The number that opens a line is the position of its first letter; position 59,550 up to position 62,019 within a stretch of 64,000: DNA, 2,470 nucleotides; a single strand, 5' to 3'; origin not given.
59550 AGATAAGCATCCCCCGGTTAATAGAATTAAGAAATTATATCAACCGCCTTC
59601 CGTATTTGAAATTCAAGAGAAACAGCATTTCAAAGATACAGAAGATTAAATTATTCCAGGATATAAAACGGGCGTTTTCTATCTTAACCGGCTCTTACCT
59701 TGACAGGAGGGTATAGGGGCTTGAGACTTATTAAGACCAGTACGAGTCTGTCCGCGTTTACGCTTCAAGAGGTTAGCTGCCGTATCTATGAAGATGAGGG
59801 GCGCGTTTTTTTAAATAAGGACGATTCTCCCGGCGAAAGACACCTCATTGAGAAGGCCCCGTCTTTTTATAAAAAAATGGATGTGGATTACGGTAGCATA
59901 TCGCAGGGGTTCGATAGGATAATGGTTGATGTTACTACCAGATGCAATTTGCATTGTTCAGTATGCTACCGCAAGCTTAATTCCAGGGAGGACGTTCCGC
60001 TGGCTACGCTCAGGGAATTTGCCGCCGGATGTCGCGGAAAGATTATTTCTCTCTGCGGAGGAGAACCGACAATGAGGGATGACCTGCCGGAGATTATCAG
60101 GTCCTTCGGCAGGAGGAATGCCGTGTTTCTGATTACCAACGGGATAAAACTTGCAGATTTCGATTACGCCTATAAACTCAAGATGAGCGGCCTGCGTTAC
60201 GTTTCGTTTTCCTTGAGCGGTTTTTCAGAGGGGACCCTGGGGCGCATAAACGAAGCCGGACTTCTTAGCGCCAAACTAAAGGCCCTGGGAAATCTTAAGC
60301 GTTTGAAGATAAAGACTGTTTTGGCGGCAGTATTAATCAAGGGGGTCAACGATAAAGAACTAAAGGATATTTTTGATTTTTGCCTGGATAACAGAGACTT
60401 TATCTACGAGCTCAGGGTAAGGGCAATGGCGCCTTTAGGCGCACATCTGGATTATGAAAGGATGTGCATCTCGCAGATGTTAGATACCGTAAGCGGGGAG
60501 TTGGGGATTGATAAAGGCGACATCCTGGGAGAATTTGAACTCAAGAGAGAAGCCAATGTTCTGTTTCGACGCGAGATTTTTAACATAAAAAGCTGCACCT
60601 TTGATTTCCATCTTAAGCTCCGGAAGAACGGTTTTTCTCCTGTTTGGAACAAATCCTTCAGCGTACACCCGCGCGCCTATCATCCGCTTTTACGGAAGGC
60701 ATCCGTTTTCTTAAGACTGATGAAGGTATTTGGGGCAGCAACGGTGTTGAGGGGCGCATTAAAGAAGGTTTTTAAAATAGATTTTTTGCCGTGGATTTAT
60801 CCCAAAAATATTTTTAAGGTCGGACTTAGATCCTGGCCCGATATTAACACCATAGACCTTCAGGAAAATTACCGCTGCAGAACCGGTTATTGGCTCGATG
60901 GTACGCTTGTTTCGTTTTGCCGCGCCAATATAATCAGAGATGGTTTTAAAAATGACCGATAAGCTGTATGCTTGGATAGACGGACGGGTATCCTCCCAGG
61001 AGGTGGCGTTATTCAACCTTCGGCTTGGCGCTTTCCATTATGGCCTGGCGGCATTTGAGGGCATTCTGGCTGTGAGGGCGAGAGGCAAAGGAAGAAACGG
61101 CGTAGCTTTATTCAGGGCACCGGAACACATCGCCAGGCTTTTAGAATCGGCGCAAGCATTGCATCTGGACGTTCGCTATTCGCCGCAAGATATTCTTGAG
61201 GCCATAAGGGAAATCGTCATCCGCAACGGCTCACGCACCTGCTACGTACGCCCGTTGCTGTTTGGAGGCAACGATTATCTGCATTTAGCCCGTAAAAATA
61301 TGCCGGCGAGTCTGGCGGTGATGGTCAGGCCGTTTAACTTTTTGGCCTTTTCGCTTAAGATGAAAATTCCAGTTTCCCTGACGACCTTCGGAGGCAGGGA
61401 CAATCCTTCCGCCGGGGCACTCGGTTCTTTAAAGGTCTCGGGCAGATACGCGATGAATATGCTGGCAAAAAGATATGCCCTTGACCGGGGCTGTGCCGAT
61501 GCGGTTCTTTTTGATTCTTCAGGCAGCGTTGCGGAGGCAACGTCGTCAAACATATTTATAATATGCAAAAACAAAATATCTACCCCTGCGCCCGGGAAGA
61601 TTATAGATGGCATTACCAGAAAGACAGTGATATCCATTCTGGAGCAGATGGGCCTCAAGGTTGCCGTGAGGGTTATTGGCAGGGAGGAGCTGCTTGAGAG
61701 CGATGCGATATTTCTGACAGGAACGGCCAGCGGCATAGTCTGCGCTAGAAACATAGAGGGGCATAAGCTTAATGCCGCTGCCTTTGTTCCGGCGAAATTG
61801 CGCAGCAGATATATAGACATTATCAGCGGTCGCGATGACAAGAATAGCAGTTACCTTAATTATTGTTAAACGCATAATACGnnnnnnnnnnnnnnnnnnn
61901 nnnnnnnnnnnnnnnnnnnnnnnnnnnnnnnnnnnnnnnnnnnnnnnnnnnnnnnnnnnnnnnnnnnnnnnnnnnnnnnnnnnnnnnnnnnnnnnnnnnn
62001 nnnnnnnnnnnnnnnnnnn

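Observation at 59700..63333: Two divergent Tes/COG1964-like radical SAM paralogs bracket a class IV aminotransferase; one keeps the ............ knuckle and the other has lost it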

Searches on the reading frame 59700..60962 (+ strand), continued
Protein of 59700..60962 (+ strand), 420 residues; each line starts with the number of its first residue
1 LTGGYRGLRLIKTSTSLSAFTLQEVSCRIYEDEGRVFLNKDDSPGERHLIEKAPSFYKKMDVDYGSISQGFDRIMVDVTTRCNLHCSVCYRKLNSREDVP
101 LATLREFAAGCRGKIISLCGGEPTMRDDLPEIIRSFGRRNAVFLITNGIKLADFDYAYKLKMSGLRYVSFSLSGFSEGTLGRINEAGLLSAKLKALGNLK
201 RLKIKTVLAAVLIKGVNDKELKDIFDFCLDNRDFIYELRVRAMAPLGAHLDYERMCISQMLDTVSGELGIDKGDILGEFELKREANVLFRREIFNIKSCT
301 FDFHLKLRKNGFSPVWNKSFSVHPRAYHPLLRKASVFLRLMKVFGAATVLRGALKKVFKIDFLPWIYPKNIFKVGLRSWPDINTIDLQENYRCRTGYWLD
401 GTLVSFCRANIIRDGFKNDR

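Call 80: find_encoding_contigs(protein=P0062, flank=10000, max_places=1)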
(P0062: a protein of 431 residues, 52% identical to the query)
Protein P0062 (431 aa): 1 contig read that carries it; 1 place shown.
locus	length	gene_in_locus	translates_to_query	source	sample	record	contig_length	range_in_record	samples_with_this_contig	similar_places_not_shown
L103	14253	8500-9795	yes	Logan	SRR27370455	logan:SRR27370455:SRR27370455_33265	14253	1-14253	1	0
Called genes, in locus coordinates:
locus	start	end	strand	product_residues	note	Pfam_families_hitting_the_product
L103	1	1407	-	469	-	?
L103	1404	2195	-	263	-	PF01061:ABC2_membrane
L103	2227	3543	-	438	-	PF01266:DAO, PF01593:Amino_oxidase, PF13450:NAD_binding_8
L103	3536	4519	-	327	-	PF00953:Glycos_transf_4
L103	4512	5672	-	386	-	PF13439:Glyco_transf_4, PF13477:Glyco_trans_4_2, PF13579:Glyco_trans_4_4, PF00534:Glycos_transf_1, PF13692:Glyco_trans_1_4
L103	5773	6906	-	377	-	PF04932:Wzy_C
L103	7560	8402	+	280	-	PF01040:UbiA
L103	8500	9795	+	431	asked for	PF04055:Radical_SAM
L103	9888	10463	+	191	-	-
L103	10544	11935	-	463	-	PF02310:B12-binding, PF04055:Radical_SAM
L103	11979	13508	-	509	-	PF13231:PMT_2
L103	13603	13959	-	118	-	PF04342:DMT_6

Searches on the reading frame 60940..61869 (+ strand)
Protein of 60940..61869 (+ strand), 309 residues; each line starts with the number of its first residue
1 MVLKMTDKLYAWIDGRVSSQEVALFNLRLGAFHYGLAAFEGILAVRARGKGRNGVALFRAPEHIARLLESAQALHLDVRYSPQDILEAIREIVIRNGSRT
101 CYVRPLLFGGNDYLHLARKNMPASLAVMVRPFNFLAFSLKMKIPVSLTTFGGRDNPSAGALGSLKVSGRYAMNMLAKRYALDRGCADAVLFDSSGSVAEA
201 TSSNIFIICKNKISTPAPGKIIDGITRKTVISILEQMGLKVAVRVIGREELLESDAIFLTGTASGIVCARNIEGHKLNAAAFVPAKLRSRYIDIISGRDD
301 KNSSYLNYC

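Call 3: search_protein_families(library=pfam, proteins=[window:60940-61869:+], max_evalue=0.01)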
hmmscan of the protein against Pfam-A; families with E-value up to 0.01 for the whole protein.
window:60940-61869:+ (309 aa): 1 family
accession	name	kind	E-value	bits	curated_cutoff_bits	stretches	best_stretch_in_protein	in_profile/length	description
PF01063.24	Aminotran_4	-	1.8e-41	142.9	28.5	1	39-271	3-222/223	Amino-transferase class IV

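Call 4: search_protein_families(library=ncbifam, proteins=[window:60940-61869:+], max_evalue=0.01)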
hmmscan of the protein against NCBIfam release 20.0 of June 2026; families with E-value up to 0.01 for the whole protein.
window:60940-61869:+ (309 aa): 19 families
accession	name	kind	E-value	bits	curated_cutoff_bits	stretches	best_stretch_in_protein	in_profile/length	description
NF005146.0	PRK06606.1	equivalog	6.3e-65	219.1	279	1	6-308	4-305/307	branched-chain amino acid transaminase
TIGR01122.1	ilvE_I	equivalog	3.8e-57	193.7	245.55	1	12-308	1-297/298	branched-chain-amino-acid transaminase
NF005726.0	PRK07544.1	equivalog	1.7e-49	168.5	396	1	11-298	13-291/295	branched-chain amino acid aminotransferase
NF006185.0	PRK08320.1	subfamily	2.3e-39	135.3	363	1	11-280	5-266/292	branched-chain amino acid aminotransferase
NF009897.0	PRK13357.1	equivalog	1.1e-30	106.6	307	1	11-276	43-318/358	branched-chain amino acid aminotransferase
TIGR01123.1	ilvE_II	equivalog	2.7e-29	102.2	250.05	1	12-276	1-276/313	branched-chain-amino-acid transaminase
NF009896.0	PRK13356.1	equivalog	2.5e-27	95.7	262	1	7-295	6-283/287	branched-chain amino acid aminotransferase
NF005800.0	PRK07650.1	equivalog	2.1e-26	92.9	308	1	13-293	5-274/290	aminodeoxychorismate lyase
TIGR01121.1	D_amino_aminoT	equivalog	1.9e-24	86.3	277.45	2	172-280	150-258/276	D-amino-acid transaminase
NF009126.0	PRK12479.1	equivalog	2.3e-24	86.1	518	1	8-276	3-263/299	branched-chain-amino-acid transaminase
NF005209.0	PRK06680.1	subfamily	8.3e-23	80.7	320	1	57-295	43-281/286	D-amino-acid transaminase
NF005888.0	PRK07849.1-3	equivalog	1.1e-20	73.8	273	1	170-279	165-276/298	aminodeoxychorismate lyase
TIGR03461.1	pabC_Proteo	equivalog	1.2e-16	60.8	176.85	1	174-278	146-251/262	aminodeoxychorismate lyase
NF004761.0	PRK06092.1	equivalog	4.8e-15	55.5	260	1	174-280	148-255/268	aminodeoxychorismate lyase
NF005886.0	PRK07849.1-1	equivalog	1.2e-13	51.1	253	1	169-280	163-275/291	aminodeoxychorismate lyase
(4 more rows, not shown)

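Call 53: search_solved_structures(query=window:60952-61869:+, max_evalue=1e-10, show_alignments=2)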
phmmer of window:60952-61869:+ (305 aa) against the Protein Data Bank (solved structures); distinct sequences matched with E-value up to 1e-10: 63 (the best 60 are shown).
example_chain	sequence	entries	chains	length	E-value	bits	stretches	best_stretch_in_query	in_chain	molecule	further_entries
4whx_A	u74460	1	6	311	1.1e-42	149.6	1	7-302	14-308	Branched-chain-amino-acid transaminase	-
3u0g_A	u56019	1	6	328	1.4e-42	149.4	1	7-302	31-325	Putative branched-chain amino acid aminotransferase IlvE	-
1wrv_A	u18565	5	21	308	6.7e-42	147.1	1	7-304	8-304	Branched-Chain Amino Acid Aminotransferase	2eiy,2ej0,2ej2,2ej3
6nst_A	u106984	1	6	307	3.8e-39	138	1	7-299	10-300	Branched-chain-amino-acid aminotransferase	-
5ce8_A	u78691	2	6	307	2.1e-36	129.1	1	6-301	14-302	Branched-chain amino acid aminotransferase | Branched-chain-amino-acid aminotransferase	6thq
5mqz_A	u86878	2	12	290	1.8e-31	112.9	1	5-275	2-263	Putative branched-chain-amino-acid aminotransferase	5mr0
1i1k_A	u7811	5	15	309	1.3e-30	110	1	6-295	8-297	BRANCHED-CHAIN AMINO ACID AMINOTRANSFERASE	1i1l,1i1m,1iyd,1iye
1a3g_A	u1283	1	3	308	1.5e-30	109.8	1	6-295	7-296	BRANCHED-CHAIN AMINO ACID AMINOTRANSFERASE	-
5cm0_A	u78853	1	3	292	4.8e-27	98.3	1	8-274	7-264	Branched-chain transaminase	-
5e25_A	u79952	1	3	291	5.4e-27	98.2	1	10-274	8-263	branched-chain aminotransferase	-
6gkr_A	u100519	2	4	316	3.6e-21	79.1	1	5-302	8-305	Branched-chain-amino-acid aminotransferase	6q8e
7neb_A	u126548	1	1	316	1.5e-19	73.7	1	6-302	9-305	Branched-chain-amino-acid aminotransferase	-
7nea_A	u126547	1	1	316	1.8e-19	73.5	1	6-302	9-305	Branched-chain-amino-acid aminotransferase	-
9ivh_A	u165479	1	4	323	2.6e-18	69.7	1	53-281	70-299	Branched-chain amino acid transferase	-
8zxb_A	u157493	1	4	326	2.7e-18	69.6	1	53-281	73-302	Branched-chain amino acid aminotransferase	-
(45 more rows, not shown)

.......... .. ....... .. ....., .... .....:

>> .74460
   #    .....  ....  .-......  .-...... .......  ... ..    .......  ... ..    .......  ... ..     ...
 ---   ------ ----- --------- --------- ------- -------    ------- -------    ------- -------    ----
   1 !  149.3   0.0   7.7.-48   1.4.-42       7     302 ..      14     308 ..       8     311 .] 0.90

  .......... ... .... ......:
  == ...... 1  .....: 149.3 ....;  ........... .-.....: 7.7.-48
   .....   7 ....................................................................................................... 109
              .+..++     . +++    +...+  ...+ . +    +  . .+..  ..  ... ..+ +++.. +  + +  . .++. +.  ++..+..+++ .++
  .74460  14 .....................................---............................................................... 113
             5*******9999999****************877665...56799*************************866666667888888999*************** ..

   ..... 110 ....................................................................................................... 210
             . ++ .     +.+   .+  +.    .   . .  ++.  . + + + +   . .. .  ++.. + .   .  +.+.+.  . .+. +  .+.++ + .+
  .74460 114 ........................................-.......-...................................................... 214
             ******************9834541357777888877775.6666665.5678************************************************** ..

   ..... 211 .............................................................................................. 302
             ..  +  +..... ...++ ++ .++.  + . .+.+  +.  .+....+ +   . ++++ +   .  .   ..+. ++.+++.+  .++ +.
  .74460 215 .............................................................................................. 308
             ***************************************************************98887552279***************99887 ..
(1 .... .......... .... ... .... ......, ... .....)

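Call 77: find_homologous_proteins(query=window:60952-61869:+, max_evalue=1e-20)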
Query window:60952-61869:+ (305 aa): 12 proteins with E <= 1e-20 among 4076 candidates.
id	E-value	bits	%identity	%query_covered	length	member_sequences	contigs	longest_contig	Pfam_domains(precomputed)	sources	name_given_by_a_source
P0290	3.6e-196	668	100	100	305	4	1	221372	PF01063.25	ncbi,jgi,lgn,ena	ncbi:MAG: aminotransferase class IV [Candidatus Omnitrophota bacterium]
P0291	2.7e-159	547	83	100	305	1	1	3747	PF01063.25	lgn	-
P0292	1.0e-90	322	52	99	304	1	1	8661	PF01063.25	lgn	-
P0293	2.8e-80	288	48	97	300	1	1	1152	PF01063.25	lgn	-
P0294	9.9e-77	276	48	95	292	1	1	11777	PF01063.25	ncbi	-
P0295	1.1e-74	270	45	97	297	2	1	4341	PF01063.25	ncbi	-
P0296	1.5e-71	259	45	97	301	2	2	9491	PF01063.25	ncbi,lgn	-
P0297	9.4e-69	250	45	97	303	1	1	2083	PF01063.25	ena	-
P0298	6.9e-65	237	41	92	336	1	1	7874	PF01063.25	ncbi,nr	ncbi:MAG: aminotransferase class IV [Candidatus Omnitrophica bacterium]|nr:aminotransferase class IV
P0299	1.5e-39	154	30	97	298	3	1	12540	PF01063.25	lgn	-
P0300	1.9e-36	144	29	97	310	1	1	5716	PF01063.25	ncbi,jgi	-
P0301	1.1e-21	96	28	92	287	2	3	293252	PF01063.25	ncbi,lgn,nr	ncbi:MAG TPA: branched-chain-amino-acid transaminase [Gemmatimonadales bacterium]|nr:branched-chain-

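Call 78: find_encoding_contigs(protein=P0290, flank=10000, max_places=4)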
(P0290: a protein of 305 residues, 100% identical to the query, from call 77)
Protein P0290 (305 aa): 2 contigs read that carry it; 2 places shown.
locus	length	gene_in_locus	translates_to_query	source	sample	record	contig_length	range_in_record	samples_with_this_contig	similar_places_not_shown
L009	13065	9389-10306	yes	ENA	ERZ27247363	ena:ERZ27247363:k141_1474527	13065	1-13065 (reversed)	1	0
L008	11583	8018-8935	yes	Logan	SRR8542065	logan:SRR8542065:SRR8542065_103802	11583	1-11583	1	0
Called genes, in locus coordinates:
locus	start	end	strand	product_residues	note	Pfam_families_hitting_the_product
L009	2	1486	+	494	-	?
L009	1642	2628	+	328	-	PF04055:Radical_SAM, PF13186:SPASM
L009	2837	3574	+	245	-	PF00535:Glycos_transf_2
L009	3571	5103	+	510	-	-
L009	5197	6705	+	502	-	PF02310:B12-binding, PF04055:Radical_SAM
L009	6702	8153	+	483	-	PF02310:B12-binding, PF04055:Radical_SAM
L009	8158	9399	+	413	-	PF04055:Radical_SAM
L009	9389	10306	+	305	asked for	PF01063:Aminotran_4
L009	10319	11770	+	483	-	PF23545:Zn_ribbon_HMPTM, PF04055:Radical_SAM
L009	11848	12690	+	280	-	PF01040:UbiA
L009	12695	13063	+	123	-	?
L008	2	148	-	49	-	?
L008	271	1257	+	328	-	PF04055:Radical_SAM, PF13186:SPASM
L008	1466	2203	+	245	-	PF00535:Glycos_transf_2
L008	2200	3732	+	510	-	-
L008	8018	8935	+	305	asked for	PF01063:Aminotran_4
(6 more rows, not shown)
